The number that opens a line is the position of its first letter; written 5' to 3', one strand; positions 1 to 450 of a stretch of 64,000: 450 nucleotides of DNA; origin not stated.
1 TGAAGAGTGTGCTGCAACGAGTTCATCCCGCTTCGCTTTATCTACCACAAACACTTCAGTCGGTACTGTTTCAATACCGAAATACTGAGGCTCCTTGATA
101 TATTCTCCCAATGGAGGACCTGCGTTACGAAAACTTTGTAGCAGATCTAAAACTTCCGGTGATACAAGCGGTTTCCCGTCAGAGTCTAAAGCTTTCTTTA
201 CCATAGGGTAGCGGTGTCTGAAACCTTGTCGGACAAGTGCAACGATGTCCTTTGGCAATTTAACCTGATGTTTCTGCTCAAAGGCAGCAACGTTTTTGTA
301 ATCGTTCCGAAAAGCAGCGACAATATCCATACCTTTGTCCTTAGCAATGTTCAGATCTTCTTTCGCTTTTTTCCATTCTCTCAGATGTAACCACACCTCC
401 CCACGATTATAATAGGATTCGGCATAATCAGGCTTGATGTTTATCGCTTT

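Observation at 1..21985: A ~22-kb defence island: FRG-TPR giant, SIR2+NACHT pair, a helicase/HEPN-like/DUF1156-methylase/DUF499-ATPase block, and an IS1 at the boundary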

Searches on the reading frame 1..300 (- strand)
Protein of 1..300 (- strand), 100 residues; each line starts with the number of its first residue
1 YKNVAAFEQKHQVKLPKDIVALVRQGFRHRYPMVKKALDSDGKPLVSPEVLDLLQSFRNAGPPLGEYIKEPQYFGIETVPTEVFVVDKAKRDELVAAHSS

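Call 104: search_protein_representatives(protein=window:1-300:-)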
Query: 100 residues. Proteins with E-value up to 0.001 (for the whole library): 201; up to 1e-10: 20; up to 1e-30: 2. The best 150 are listed.
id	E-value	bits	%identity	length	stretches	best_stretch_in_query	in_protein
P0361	4.5e-46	170.9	83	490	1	1-100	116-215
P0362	8.6e-43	160.4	77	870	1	1-100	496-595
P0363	2.6e-28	114.0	59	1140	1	1-100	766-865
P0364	8.5e-25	102.7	57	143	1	4-91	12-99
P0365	2.1e-24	101.5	53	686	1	1-100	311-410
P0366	2.9e-24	101.0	52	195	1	1-98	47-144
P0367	8.1e-24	99.6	55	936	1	1-99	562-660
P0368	1.3e-23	98.9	79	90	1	35-100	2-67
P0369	5.1e-22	93.9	51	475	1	1-100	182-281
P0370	1.3e-21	92.5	53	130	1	9-97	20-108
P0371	9.4e-21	89.8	48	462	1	1-100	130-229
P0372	1.6e-20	89.0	52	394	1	1-99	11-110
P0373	3.0e-20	88.2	48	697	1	1-99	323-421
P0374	1.4e-17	79.7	46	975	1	1-100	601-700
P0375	1.9e-17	79.2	46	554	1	1-99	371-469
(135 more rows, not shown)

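Call 105: search_protein_families(library=pfam, proteins=[P0361, P0362, P0363, P0365, P0367, P0374], max_evalue=0.001)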
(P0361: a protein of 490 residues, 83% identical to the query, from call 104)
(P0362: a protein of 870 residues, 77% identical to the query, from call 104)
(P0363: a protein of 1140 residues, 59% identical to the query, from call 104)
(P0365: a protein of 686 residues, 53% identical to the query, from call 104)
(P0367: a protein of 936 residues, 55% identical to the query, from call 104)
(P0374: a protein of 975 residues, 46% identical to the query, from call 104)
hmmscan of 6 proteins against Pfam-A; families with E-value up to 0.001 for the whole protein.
P0361 (490 aa): 9 families
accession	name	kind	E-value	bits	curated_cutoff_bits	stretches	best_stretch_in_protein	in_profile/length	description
PF13414.12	TPR_11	-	3.6e-14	52.6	26.8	1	50-84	3-37/42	TPR repeat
PF00515.34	TPR_1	-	1.5e-13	50.4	27.8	1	42-74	2-34/34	Tetratricopeptide repeat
PF12950.13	TaqI_C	-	4e-13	50.1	26.5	1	221-365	1-118/118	TaqI-like C-terminal specificity domain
PF07719.23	TPR_2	-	1.3e-11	44.1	27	1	43-74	3-34/34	Tetratricopeptide repeat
PF13371.12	TPR_9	-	8.7e-09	35.7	35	1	35-76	23-64/73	Tetratricopeptide repeat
PF13432.12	TPR_16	-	1.8e-07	31.9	32.7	1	47-94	3-50/65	Tetratricopeptide repeat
PF13181.12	TPR_8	-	3e-07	30.5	25.7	1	42-74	2-34/34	Tetratricopeptide repeat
PF13431.12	TPR_17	-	3.1e-07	30.6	24.4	0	64-95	2-33/34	Tetratricopeptide repeat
PF14559.12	TPR_19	-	0.00037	21.2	25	0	52-96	2-46/68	Tetratricopeptide repeat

P0362 (870 aa): 25 families
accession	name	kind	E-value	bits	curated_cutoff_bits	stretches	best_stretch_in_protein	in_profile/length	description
PF00515.34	TPR_1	-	1.9e-51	170.3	27.8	6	252-282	2-32/34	Tetratricopeptide repeat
PF13414.12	TPR_11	-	5.6e-51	170.4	26.8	6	400-433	7-40/42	TPR repeat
PF07719.23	TPR_2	-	2.2e-43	143.2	27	4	285-318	1-34/34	Tetratricopeptide repeat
PF13181.12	TPR_8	-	1.2e-34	115.9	25.7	3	354-386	2-34/34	Tetratricopeptide repeat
PF13432.12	TPR_16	-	4.4e-33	113.8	32.7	4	258-319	4-65/65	Tetratricopeptide repeat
PF13431.12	TPR_17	-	5.9e-29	98.3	24.4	0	377-407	3-33/34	Tetratricopeptide repeat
PF14559.12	TPR_19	-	9.5e-22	77.6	25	2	332-390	4-61/68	Tetratricopeptide repeat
PF13428.12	TPR_14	-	4.5e-21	73.6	23.5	0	287-325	3-41/44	Tetratricopeptide repeat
PF13371.12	TPR_9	-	7.5e-21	74.4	35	2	294-354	4-64/73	Tetratricopeptide repeat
PF13424.12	TPR_12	-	1.4e-20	73.6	30.1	3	355-418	5-76/77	Tetratricopeptide repeat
PF12950.13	TaqI_C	-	2.1e-12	47.8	26.5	1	601-745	1-118/118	TaqI-like C-terminal specificity domain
PF25575.1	TPR_BSK1_C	-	3.6e-12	46.6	42.2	1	208-282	37-108/118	Serine/threonine-protein kinase BSK1-like, TPR repeats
PF08867.16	FRG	-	4e-12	47.3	25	1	26-113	2-91/94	FRG domain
PF12569.14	NatA_aux_su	-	3.4e-11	43.2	33.3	1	397-476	202-279/515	N-terminal acetyltransferase A, auxiliary subunit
PF13174.12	TPR_6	-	2.1e-10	41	26.3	0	456-480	1-25/33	Tetratricopeptide repeat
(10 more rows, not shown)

P0363 (1140 aa): 29 families (the best 25 are shown)
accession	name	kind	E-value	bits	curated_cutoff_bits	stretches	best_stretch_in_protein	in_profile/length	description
PF00515.34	TPR_1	-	3.3e-149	479.7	27.8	15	455-488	1-34/34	Tetratricopeptide repeat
PF13414.12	TPR_11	-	2.4e-123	402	26.8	15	464-499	3-38/42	TPR repeat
PF07719.23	TPR_2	-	3.9e-116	370.2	27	12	523-555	1-33/34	Tetratricopeptide repeat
PF13181.12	TPR_8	-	1.6e-102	327.5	25.7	10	455-488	1-34/34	Tetratricopeptide repeat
PF13431.12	TPR_17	-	9e-83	266.2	24.4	7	614-644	2-32/34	Tetratricopeptide repeat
PF13432.12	TPR_16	-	1.5e-68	227.1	32.7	11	291-346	3-58/65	Tetratricopeptide repeat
PF13371.12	TPR_9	-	5.2e-60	199.8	35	5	600-656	4-60/73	Tetratricopeptide repeat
PF13424.12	TPR_12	-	4.9e-58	193.7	30.1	7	288-346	6-72/77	Tetratricopeptide repeat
PF13428.12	TPR_14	-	1.1e-37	125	23.5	0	188-223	6-41/44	Tetratricopeptide repeat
PF13374.12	TPR_10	-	3.6e-31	106.7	27.5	1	625-654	2-31/42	Tetratricopeptide repeat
PF14559.12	TPR_19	-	1.3e-28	99.6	25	1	298-352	4-58/68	Tetratricopeptide repeat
PF13174.12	TPR_6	-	5.9e-23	80.3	26.3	0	321-351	2-32/33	Tetratricopeptide repeat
PF13429.12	TPR_15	-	1.6e-16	61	26.2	0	218-318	147-247/280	Tetratricopeptide repeat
PF25063.1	ARM_TT21_C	-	4.2e-16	59.9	35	0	657-721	93-157/209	Tetratricopeptide repeat protein 21 C-terminal ARM domain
PF12950.13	TaqI_C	-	6.2e-14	52.7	26.5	1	871-1015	1-118/118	TaqI-like C-terminal specificity domain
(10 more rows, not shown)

P0365 (686 aa): 20 families
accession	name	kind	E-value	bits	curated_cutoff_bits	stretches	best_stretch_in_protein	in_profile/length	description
PF00515.34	TPR_1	-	7.5e-76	247.6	27.8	7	66-99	1-34/34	Tetratricopeptide repeat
PF13414.12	TPR_11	-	2.8e-61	203.4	26.8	7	78-114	6-42/42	TPR repeat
PF07719.23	TPR_2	-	4e-56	183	27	6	66-98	1-33/34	Tetratricopeptide repeat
PF13181.12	TPR_8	-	2.7e-48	158.4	25.7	6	66-98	1-33/34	Tetratricopeptide repeat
PF13431.12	TPR_17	-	1.2e-43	144.1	24.4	3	89-121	2-34/34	Tetratricopeptide repeat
PF13432.12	TPR_16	-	1.3e-29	102.6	32.7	4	37-98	2-63/65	Tetratricopeptide repeat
PF13424.12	TPR_12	-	2.4e-28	98.5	30.1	5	31-95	2-74/77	Tetratricopeptide repeat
PF13371.12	TPR_9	-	3.2e-24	85.2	35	3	42-99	5-62/73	Tetratricopeptide repeat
PF12950.13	TaqI_C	-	4.7e-16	59.5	26.5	1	416-561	1-118/118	TaqI-like C-terminal specificity domain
PF13174.12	TPR_6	-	1e-12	48.2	26.3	0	204-233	2-31/33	Tetratricopeptide repeat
PF14559.12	TPR_19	-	1.5e-12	48.1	25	1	45-102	4-61/68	Tetratricopeptide repeat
PF13428.12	TPR_14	-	6.2e-12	45.4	23.5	0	37-73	6-42/44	Tetratricopeptide repeat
PF10516.15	SHNi-TPR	-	1.3e-11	44.3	21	0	248-265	13-30/38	SHNi-TPR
PF24575.1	TPR_Slam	-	1.6e-10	41.7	35.2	0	72-123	53-104/104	Surface lipoprotein assembly modifier, N-terminal TPR repeats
PF13374.12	TPR_10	-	5.1e-10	39.5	27.5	0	100-130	2-32/42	Tetratricopeptide repeat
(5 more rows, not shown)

P0367 (936 aa): 30 families (the best 25 are shown)
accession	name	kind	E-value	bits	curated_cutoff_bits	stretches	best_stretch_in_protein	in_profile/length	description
PF13414.12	TPR_11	-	2.9e-91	299.4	26.8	10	397-432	6-41/42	TPR repeat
PF00515.34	TPR_1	-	3.7e-87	283.4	27.8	8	352-384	2-34/34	Tetratricopeptide repeat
PF07719.23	TPR_2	-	1.9e-65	212.1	27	6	352-383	2-33/34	Tetratricopeptide repeat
PF13181.12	TPR_8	-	7.9e-62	200.6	25.7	7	387-418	3-34/34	Tetratricopeptide repeat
PF13431.12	TPR_17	-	2.1e-50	165.2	24.4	4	408-440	2-34/34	Tetratricopeptide repeat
PF13432.12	TPR_16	-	1.1e-38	131.6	32.7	4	389-453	1-65/65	Tetratricopeptide repeat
PF13424.12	TPR_12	-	6.2e-31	106.9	30.1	3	353-415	5-75/77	Tetratricopeptide repeat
PF13371.12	TPR_9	-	1.8e-22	79.6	35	0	266-316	12-62/73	Tetratricopeptide repeat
PF13174.12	TPR_6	-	2.8e-22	78.2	26.3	0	352-380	1-29/33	Tetratricopeptide repeat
PF14559.12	TPR_19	-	2.9e-20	72.8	25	2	399-456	5-62/68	Tetratricopeptide repeat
PF13428.12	TPR_14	-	2.7e-19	68.1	23.5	0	387-426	3-42/44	Tetratricopeptide repeat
PF13676.11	TIR_2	-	2.2e-16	60.9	28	1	7-106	1-100/122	TIR domain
PF12950.13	TaqI_C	-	2.1e-15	57.4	26.5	1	667-811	1-118/118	TaqI-like C-terminal specificity domain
PF13176.12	TPR_7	-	1.1e-13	50.5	27.9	0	387-416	1-32/36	Tetratricopeptide repeat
PF12569.14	NatA_aux_su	-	6.3e-11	42.3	33.3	1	387-466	194-273/515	N-terminal acetyltransferase A, auxiliary subunit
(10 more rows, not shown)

P0374 (975 aa): 16 families
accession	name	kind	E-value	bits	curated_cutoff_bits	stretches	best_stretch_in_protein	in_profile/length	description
PF00515.34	TPR_1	-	4.5e-44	147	27.8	4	424-457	1-34/34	Tetratricopeptide repeat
PF07719.23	TPR_2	-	3.7e-32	108.2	27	3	424-456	1-33/34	Tetratricopeptide repeat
PF13414.12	TPR_11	-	5.8e-31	106.4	26.8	3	434-469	4-39/42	TPR repeat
PF13431.12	TPR_17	-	6.3e-27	92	24.4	2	447-478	2-33/34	Tetratricopeptide repeat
PF13181.12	TPR_8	-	2.1e-22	77.7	25.7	2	458-490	1-33/34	Tetratricopeptide repeat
PF13432.12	TPR_16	-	4.4e-16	59.4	32.7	1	430-491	3-64/65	Tetratricopeptide repeat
PF12950.13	TaqI_C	-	5.2e-14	52.9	26.5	1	706-850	1-118/118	TaqI-like C-terminal specificity domain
PF13424.12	TPR_12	-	2.8e-13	50.3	30.1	1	457-522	2-75/77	Tetratricopeptide repeat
PF14559.12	TPR_19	-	5.7e-10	39.8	25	1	471-525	4-58/68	Tetratricopeptide repeat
PF13428.12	TPR_14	-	1.1e-09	38.4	23.5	0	434-464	11-41/44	Tetratricopeptide repeat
PF13371.12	TPR_9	-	4.8e-08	33.3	35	0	434-494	5-65/73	Tetratricopeptide repeat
PF13174.12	TPR_6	-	2.9e-05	24.9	26.3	0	562-585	2-25/33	Tetratricopeptide repeat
PF25575.1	TPR_BSK1_C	-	3e-05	24.3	42.2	0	506-565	56-116/118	Serine/threonine-protein kinase BSK1-like, TPR repeats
PF13374.12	TPR_10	-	4.4e-05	23.8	27.5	0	424-453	2-31/42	Tetratricopeptide repeat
PF12895.13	ANAPC3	-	0.00024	21.7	27.2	0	521-579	21-75/82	Anaphase-promoting complex, cyclosome, subunit 3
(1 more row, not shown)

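Call 108: search_protein_families(library=padloc, proteins=[P0362, P0363, P0367, P0374], max_evalue=0.00001)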
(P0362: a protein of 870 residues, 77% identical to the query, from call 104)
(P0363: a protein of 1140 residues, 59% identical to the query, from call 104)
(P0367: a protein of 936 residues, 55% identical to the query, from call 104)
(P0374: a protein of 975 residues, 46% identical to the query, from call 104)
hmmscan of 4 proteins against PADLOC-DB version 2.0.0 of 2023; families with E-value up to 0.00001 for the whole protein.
P0362 (870 aa): 19 families
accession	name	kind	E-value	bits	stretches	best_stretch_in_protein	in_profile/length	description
PDLC03596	REase_MTase_IIG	-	8.3e-21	71.7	1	540-784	862-1127/1148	Type IIG restriction enzyme-methyltransferase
PDLC03601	REase_MTase_IIG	-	3.3e-19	66.2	1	548-766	844-1073/1110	Type IIG restriction enzyme-methyltransferase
PDLC03612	REase_MTase_IIG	-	3.5e-19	66.5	1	544-787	963-1231/1247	Type IIG restriction enzyme-methyltransferase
PDLC04933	PDC-S15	-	1.4e-16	58.8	1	4-120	5-122/286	-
PDLC04938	PDC-S15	-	1.1e-15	55.9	1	6-195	46-261/276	-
PDLC04936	PDC-S15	-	1.8e-13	48.5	1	6-120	22-138/300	-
PDLC04937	PDC-S15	-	3.6e-11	41.2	1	21-113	31-130/254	-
PDLC03609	REase_MTase_IIG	-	4.7e-11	39.2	1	540-753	708-936/1066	Type IIG restriction enzyme-methyltransferase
PDLC03226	MTase_II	-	1.6e-10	38.3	1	569-764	336-549/579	Type II methyltransferase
PDLC04931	PDC-S15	-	8.3e-10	36.9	1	7-109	44-157/282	-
PDLC04926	PDC-S15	-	1.3e-09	35.6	1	56-120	66-130/300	-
PDLC04927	PDC-S15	-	1.9e-09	34.9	1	8-113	15-121/422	-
PDLC03313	MTase_II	-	3.7e-09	33.7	1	528-768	296-538/563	Type II methyltransferase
PDLC04932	PDC-S15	-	1.2e-08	32.7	1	55-114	74-145/324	-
PDLC03250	MTase_II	-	1.3e-08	32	1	568-728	522-689/775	Type II methyltransferase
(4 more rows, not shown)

P0363 (1140 aa): 9 families
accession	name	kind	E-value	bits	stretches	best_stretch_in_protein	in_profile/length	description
PDLC00420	ThsB1|ThsB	-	2.4e-20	70.9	1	7-177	4-173/319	TIR-like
PDLC03596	REase_MTase_IIG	-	5.4e-19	65.7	1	817-1070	869-1131/1148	Type IIG restriction enzyme-methyltransferase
PDLC03601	REase_MTase_IIG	-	1.6e-15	54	1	816-1031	842-1068/1110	Type IIG restriction enzyme-methyltransferase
PDLC03226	MTase_II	-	5.9e-12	43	1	839-1030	336-546/579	Type II methyltransferase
PDLC01101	PrimPol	-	2e-07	28.1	0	181-255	31-105/490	adaptation polymerase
PDLC03609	REase_MTase_IIG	-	5.1e-07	25.9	1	804-1030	702-944/1066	Type IIG restriction enzyme-methyltransferase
PDLC02643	DrmMI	-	2.4e-06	23.7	1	847-1025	1030-1217/1347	DrmMI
PDLC02907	TPR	-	6.3e-06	23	0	432-499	595-658/864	-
PDLC03313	MTase_II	-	8e-06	22.6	0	810-1034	308-534/563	Type II methyltransferase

P0367 (936 aa): 9 families
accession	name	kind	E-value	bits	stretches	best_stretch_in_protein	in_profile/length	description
PDLC00420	ThsB1|ThsB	-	2.7e-23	80.6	1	7-103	4-105/319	TIR-like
PDLC03596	REase_MTase_IIG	-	5.4e-21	72.3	1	597-867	853-1132/1148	Type IIG restriction enzyme-methyltransferase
PDLC03612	REase_MTase_IIG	-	6.1e-19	65.7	1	601-867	954-1233/1247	Type IIG restriction enzyme-methyltransferase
PDLC03609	REase_MTase_IIG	-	1.7e-17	60.6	1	598-821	700-938/1066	Type IIG restriction enzyme-methyltransferase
PDLC03601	REase_MTase_IIG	-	8.8e-17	58.2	1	605-815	835-1056/1110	Type IIG restriction enzyme-methyltransferase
PDLC02643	DrmMI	-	3e-09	33.3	1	638-819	1025-1215/1347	DrmMI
PDLC03313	MTase_II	-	2.6e-08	30.9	1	629-830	330-534/563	Type II methyltransferase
PDLC01172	TPR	-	2.5e-06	24.6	0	191-311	94-198/448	TPR repeats containing protein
PDLC01101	PrimPol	-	2.9e-06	24.2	0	388-456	36-104/490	adaptation polymerase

P0374 (975 aa): 6 families
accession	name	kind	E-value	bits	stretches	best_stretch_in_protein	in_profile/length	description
PDLC03596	REase_MTase_IIG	-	7.6e-26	88.4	1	636-864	853-1098/1148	Type IIG restriction enzyme-methyltransferase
PDLC03601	REase_MTase_IIG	-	7.2e-20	68.4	1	652-854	843-1056/1110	Type IIG restriction enzyme-methyltransferase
PDLC03612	REase_MTase_IIG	-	1.8e-18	64.1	1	630-867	943-1202/1247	Type IIG restriction enzyme-methyltransferase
PDLC03609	REase_MTase_IIG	-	8.1e-15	51.7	1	637-828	700-906/1066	Type IIG restriction enzyme-methyltransferase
PDLC02643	DrmMI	-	2.9e-08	30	1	678-860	1026-1217/1347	DrmMI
PDLC03313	MTase_II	-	5.3e-07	26.5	1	645-865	308-530/563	Type II methyltransferase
